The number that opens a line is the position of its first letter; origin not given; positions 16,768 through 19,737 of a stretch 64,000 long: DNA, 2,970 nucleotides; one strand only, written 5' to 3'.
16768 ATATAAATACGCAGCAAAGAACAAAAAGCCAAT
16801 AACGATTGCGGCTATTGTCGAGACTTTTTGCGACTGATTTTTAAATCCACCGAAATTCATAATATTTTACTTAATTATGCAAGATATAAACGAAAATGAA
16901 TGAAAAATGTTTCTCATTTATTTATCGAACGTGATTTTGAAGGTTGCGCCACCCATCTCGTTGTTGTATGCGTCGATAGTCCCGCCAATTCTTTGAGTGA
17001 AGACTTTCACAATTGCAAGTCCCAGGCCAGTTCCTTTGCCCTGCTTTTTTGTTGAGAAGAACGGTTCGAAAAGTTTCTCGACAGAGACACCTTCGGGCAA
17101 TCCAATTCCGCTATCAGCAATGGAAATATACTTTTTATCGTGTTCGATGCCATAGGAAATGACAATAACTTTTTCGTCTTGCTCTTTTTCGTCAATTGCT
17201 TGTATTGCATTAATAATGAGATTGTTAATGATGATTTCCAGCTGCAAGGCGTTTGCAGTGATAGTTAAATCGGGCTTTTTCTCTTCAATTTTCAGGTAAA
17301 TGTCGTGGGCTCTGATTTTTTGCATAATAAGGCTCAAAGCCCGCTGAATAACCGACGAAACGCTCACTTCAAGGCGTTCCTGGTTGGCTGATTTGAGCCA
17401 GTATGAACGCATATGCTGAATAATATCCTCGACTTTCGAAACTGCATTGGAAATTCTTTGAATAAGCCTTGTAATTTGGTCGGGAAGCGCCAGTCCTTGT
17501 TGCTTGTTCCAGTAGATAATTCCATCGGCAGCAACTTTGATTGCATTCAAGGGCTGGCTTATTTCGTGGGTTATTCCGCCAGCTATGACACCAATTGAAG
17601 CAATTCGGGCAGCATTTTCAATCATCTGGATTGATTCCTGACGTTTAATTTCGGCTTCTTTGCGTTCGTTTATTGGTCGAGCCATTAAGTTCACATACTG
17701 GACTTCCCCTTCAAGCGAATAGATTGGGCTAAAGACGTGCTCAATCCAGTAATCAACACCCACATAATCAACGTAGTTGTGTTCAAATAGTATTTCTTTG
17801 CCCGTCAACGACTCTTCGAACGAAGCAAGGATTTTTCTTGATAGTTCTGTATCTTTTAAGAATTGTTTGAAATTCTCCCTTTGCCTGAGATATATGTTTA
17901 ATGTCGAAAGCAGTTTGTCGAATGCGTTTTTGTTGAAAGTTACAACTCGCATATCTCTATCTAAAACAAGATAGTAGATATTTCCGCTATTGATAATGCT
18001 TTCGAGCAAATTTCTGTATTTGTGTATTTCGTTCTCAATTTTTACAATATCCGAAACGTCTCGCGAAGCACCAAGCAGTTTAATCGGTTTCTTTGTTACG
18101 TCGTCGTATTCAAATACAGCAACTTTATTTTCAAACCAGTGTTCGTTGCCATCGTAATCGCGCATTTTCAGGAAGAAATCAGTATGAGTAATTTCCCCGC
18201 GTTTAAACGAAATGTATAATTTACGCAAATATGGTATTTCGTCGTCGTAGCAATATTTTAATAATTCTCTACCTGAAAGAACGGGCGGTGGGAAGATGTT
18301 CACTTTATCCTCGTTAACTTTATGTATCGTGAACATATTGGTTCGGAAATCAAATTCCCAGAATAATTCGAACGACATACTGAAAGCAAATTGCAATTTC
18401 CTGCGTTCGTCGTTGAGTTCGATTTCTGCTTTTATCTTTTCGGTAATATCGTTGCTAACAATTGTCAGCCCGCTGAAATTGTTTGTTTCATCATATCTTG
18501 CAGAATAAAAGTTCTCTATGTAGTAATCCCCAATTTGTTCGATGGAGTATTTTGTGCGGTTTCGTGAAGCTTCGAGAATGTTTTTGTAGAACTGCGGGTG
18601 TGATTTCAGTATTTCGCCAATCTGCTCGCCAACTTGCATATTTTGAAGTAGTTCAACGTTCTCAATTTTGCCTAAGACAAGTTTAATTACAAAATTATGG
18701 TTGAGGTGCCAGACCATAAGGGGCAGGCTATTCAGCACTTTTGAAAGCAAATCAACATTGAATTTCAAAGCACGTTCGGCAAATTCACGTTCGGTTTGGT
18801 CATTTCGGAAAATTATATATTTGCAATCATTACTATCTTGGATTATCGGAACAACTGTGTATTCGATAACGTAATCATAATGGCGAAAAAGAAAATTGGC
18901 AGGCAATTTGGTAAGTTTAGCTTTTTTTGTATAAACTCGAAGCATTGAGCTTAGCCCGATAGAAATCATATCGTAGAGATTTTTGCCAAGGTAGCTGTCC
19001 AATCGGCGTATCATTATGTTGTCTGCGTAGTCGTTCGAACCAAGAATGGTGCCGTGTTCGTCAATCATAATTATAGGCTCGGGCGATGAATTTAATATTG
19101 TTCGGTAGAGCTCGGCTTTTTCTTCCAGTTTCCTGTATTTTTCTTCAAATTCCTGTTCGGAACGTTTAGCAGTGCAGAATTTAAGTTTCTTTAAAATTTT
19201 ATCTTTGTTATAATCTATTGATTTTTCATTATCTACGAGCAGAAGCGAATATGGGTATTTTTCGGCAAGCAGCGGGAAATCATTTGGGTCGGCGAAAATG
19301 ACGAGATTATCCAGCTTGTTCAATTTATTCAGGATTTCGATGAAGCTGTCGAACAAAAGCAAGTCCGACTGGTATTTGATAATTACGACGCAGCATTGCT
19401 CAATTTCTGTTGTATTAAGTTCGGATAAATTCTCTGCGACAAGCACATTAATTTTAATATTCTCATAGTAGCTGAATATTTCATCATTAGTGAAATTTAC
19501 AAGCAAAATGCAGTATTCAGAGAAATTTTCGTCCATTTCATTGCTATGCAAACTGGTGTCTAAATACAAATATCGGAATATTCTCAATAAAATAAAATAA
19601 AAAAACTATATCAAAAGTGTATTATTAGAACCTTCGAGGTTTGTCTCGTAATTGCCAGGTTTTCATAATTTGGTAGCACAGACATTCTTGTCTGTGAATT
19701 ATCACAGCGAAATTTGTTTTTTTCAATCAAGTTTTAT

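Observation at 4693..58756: Dense modular family of GTAG-hairpin intergenic repeats (REP/BIME- or BOX-like) in 13 intergenic regions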

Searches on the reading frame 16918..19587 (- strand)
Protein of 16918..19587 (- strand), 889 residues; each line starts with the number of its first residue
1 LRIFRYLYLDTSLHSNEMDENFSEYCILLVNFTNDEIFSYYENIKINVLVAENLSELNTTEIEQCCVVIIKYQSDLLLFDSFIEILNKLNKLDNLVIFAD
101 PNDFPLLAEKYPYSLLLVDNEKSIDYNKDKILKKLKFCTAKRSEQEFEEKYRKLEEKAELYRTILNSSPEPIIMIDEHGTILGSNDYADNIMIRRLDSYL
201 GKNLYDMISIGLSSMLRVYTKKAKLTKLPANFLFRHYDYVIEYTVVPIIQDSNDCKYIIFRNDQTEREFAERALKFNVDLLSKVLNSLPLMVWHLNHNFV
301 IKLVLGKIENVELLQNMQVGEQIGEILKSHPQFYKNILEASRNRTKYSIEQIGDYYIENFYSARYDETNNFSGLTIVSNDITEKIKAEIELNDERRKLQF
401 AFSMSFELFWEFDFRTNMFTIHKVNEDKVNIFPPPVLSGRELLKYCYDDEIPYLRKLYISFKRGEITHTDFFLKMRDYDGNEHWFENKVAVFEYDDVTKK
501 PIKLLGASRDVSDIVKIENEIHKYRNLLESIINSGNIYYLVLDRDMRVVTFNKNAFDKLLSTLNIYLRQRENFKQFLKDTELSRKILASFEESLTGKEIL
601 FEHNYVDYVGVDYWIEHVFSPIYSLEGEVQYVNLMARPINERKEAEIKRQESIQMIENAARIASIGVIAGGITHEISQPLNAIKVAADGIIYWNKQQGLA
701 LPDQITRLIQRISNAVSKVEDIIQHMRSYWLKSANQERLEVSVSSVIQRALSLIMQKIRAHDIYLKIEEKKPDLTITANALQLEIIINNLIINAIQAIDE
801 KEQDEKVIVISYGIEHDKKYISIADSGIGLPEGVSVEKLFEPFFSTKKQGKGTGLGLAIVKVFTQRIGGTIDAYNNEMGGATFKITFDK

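Call 11: search_protein_families(library=ncbifam, proteins=[window:16918-19587:-])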
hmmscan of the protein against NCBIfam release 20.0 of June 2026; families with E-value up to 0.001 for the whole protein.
window:16918-19587:- (889 aa): 59 families (the best 25 are shown)
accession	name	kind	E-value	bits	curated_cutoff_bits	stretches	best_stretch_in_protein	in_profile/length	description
NF008468.0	PRK11360.1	equivalog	4.8e-39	134.2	646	1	514-887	256-606/616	two-component system sensor histidine kinase AtoS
NF052573.1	HisKinEspAMyxo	equivalog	3e-32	111.5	1400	1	465-887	199-609/755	serine histidine kinase EspA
NF041777.1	sens_FixL_Rhizob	equivalog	8.4e-32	110.4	850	1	631-887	228-479/485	sensor protein FixL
TIGR02938.1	nifL_nitrog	equivalog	2.6e-31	108.7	242.45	1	497-887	101-492/494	nitrogen fixation negative regulator NifL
NF052574.1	HisKinEspCMyxo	equivalog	3.9e-31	108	1200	1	543-885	304-633/785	serine histidine kinase EspC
NF046044.1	PnpS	equivalog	1.5e-29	103.2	400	2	514-887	43-389/390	two-component system histidine kinase PnpS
NF010411.0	PRK13837.1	equivalog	8.5e-29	100.1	647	1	647-886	432-672/828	two-component system VirA-like sensor kinase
NF010076.0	PRK13557.1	subfamily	6.4e-28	97.5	631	1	608-887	113-392/540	histidine kinase famiy protein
NF007688.0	PRK10364.1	equivalog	7.9e-27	94.1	479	1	649-886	224-448/460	two-component system sensor histidine kinase ZraS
NF040750.1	tetrathio_HK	equivalog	1.6e-25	89.7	750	1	642-876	317-541/555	tetrathionate respiration histidine kinase TtrS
NF038348.1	T2SS_HK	subfamily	5.3e-24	84.6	450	1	704-887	396-571/574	histidine kinase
NF047497.1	HK_LIC_12097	equivalog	3.4e-23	82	500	1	621-876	114-354/367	LIC_12097 family sensor histidine kinase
NF008312.0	PRK11100.1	equivalog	8.9e-23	80.8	356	1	668-888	259-473/477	two-component system sensor histidine kinase CreC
NF046020.1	HisKinCckABruc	equivalog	1.2e-22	79.6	1000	1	656-886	471-704/868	cell cycle histidine kinase CckA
TIGR02966.1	phoR_proteo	equivalog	2.9e-21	75.9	334.2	1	672-887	121-333/333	phosphate regulon sensor histidine kinase PhoR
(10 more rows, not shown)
